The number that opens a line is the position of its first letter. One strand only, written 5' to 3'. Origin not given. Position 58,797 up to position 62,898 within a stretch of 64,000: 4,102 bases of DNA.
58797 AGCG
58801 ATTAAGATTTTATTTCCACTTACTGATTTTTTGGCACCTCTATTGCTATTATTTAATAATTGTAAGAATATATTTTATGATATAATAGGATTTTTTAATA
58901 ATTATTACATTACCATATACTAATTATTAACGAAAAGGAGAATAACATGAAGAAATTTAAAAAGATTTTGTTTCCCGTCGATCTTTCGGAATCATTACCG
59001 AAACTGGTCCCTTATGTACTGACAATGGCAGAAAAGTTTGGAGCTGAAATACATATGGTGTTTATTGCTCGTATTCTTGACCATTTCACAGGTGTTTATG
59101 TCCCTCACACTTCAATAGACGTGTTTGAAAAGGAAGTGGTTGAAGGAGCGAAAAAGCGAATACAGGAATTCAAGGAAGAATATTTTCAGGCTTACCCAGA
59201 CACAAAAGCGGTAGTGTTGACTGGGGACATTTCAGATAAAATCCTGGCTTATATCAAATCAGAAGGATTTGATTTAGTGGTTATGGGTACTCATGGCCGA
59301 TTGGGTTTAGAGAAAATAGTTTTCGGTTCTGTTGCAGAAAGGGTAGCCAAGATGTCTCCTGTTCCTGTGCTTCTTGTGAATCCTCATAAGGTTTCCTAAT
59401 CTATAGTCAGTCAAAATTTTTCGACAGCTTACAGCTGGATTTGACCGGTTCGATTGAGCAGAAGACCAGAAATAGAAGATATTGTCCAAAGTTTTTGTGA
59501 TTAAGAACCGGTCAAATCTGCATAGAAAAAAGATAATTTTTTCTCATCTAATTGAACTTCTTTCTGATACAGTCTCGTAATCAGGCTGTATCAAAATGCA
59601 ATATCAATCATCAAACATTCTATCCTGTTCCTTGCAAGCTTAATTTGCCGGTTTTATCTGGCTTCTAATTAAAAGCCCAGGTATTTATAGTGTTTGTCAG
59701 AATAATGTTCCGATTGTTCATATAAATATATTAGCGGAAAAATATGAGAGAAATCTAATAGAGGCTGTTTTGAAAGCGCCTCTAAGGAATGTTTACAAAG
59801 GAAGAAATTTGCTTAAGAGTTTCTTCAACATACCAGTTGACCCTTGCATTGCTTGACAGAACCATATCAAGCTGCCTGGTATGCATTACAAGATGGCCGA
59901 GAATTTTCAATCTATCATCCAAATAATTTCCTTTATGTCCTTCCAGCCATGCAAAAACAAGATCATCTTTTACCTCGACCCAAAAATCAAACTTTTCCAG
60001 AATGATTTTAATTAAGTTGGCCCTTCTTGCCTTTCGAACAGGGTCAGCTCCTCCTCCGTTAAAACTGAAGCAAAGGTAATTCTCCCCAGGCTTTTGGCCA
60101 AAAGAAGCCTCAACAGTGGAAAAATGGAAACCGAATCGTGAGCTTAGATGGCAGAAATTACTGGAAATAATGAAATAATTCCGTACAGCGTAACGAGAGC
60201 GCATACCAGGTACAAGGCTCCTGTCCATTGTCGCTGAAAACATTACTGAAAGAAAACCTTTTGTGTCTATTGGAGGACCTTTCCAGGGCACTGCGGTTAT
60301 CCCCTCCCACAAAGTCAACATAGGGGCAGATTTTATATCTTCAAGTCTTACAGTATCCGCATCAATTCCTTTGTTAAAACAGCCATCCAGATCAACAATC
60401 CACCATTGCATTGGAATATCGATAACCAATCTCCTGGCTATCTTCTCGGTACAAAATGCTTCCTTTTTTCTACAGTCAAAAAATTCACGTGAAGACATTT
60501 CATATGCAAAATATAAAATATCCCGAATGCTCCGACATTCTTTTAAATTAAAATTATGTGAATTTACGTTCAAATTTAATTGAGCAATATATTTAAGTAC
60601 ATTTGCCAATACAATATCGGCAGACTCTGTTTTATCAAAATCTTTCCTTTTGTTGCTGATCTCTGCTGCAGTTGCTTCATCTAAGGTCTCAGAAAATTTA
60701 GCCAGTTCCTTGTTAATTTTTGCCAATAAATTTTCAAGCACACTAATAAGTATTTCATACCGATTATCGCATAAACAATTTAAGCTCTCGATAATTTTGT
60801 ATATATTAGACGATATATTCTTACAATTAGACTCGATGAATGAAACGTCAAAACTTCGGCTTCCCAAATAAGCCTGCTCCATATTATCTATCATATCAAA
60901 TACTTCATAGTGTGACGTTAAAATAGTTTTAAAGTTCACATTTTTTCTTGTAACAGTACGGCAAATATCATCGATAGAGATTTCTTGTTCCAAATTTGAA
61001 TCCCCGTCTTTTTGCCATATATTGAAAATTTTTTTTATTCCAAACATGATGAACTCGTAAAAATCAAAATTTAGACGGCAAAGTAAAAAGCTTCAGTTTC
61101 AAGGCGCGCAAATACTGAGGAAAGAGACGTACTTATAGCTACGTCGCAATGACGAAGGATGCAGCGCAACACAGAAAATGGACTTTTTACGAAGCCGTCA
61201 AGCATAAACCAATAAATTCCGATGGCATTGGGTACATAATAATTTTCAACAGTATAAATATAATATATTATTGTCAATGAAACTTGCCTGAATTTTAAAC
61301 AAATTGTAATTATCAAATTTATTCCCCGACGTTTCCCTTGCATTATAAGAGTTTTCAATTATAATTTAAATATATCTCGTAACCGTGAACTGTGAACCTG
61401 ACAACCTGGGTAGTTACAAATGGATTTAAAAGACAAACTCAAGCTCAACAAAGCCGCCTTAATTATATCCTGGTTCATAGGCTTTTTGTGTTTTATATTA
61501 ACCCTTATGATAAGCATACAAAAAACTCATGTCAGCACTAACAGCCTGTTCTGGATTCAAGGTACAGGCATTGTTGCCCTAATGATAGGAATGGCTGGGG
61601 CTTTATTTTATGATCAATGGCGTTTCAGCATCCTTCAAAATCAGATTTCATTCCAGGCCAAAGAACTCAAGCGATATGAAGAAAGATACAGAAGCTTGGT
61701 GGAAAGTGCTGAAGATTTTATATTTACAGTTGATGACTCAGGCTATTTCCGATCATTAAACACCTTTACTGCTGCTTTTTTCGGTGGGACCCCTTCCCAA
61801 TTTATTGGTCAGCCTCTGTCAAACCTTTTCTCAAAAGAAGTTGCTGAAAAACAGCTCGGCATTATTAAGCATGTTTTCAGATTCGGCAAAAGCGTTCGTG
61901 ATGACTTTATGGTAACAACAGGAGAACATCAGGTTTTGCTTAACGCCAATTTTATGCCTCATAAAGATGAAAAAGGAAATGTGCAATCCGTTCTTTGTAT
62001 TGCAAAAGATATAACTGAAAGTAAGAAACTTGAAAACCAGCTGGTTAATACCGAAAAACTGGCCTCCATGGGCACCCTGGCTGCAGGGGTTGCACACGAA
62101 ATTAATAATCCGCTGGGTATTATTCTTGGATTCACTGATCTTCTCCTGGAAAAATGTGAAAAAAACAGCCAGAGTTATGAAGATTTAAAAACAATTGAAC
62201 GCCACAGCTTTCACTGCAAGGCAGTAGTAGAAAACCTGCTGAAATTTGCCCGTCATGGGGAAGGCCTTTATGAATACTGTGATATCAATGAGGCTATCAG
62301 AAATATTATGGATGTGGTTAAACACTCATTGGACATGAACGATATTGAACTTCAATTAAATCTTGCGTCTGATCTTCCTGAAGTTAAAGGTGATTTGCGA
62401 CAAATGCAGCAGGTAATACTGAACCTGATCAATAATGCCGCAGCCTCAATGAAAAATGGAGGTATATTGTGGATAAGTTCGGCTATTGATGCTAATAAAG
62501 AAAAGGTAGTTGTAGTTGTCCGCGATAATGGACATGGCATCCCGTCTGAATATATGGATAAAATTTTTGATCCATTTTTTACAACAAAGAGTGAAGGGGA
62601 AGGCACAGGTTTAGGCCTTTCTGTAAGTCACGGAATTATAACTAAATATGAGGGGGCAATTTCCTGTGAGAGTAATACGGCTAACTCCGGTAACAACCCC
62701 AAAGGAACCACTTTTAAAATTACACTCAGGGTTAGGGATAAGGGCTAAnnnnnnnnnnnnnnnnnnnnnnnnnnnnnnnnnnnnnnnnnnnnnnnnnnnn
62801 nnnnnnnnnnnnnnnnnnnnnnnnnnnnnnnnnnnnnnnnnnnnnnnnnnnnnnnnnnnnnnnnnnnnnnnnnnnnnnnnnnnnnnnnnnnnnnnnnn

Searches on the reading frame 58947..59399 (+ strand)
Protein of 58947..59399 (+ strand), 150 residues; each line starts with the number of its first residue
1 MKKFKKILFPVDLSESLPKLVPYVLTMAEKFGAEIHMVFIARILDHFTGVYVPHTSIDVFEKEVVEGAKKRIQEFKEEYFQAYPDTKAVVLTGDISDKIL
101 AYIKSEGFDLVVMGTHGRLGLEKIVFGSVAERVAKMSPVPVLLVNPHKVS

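Call 71: search_protein_families(library=ncbifam, proteins=[window:58947-59399:+], max_evalue=0.01)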
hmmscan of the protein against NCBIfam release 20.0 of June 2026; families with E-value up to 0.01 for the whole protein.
window:58947-59399:+ (150 aa): 7 families
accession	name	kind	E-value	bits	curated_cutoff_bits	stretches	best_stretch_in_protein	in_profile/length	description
NF008380.0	PRK11175.1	equivalog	5.7e-08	32.1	227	1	1-147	1-148/313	universal stress protein UspE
NF007512.0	PRK10116.1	equivalog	1.1e-06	28.8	167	1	6-145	5-138/142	universal stress protein UspC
NF011698.0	PRK15118.1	equivalog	1.2e-06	28.7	202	1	4-118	3-114/144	universal stress protein UspA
NF011581.0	PRK15005.1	equivalog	2.9e-06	27.5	166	1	5-144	3-143/144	universal stress protein UspF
NF012000.0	PRK15456.1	equivalog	0.0006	19.9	189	1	4-144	2-141/142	universal stress protein UspG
NF007436.0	PRK09982.1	equivalog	0.0011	19.2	203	1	11-118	10-114/142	universal stress protein UspD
TIGR00959.1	ffh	equivalog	0.0016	17.3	473.2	1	73-144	152-219/428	signal recognition particle protein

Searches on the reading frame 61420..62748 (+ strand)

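Call 71: search_protein_families(library=ncbifam, proteins=[window:61420-62748:+], max_evalue=0.01)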
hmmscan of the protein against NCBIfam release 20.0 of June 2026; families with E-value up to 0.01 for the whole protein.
window:61420-62748:+ (442 aa): 88 families (the best 25 are shown)
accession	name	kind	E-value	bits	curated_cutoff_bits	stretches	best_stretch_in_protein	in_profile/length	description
NF008468.0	PRK11360.1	equivalog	1.3e-74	251.7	646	1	79-440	259-610/616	two-component system sensor histidine kinase AtoS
NF046020.1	HisKinCckABruc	equivalog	1.8e-52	178.3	1000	1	166-436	429-705/868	cell cycle histidine kinase CckA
NF010411.0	PRK13837.1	equivalog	5.6e-52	176.8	647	1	192-437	425-674/828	two-component system VirA-like sensor kinase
NF007688.0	PRK10364.1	equivalog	1.3e-49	169.2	479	1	201-438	224-451/460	two-component system sensor histidine kinase ZraS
NF046044.1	PnpS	equivalog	7.6e-47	160.1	400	1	70-436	37-389/390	two-component system histidine kinase PnpS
NF052573.1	HisKinEspAMyxo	equivalog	2.6e-46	158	1400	1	81-440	246-613/755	serine histidine kinase EspA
NF046026.1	HisKinCckACaul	equivalog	3.4e-46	157.6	1000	1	196-439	281-533/678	cell cycle histidine kinase CckA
NF052574.1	HisKinEspCMyxo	equivalog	4.2e-43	147.6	1200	1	126-421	326-626/785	serine histidine kinase EspC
NF038348.1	T2SS_HK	subfamily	1.1e-42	146.2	450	2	265-439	410-574/574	histidine kinase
NF053867.1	SprKinKinDBac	equivalog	1.3e-41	142.6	775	1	203-438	272-497/500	sporulation kinase KinD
NF047466.1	hybrid_RR_LvrB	exception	7.7e-40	137.2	500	1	200-421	135-365/377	hybrid histidine kinase/response regulator LvrB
NF008302.0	PRK11091.1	equivalog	5.3e-38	130.7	838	1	81-438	148-505/779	aerobic respiration two-component sensor histidine kinase ArcB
NF047497.1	HK_LIC_12097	equivalog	4.8e-36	124.3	500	1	162-420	96-355/367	LIC_12097 family sensor histidine kinase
NF010076.0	PRK13557.1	subfamily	5.9e-36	124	631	1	175-434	120-390/540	histidine kinase famiy protein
NF033092.0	HK_WalK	equivalog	2.5e-33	115.6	725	1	79-436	249-592/594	cell wall metabolism sensor histidine kinase WalK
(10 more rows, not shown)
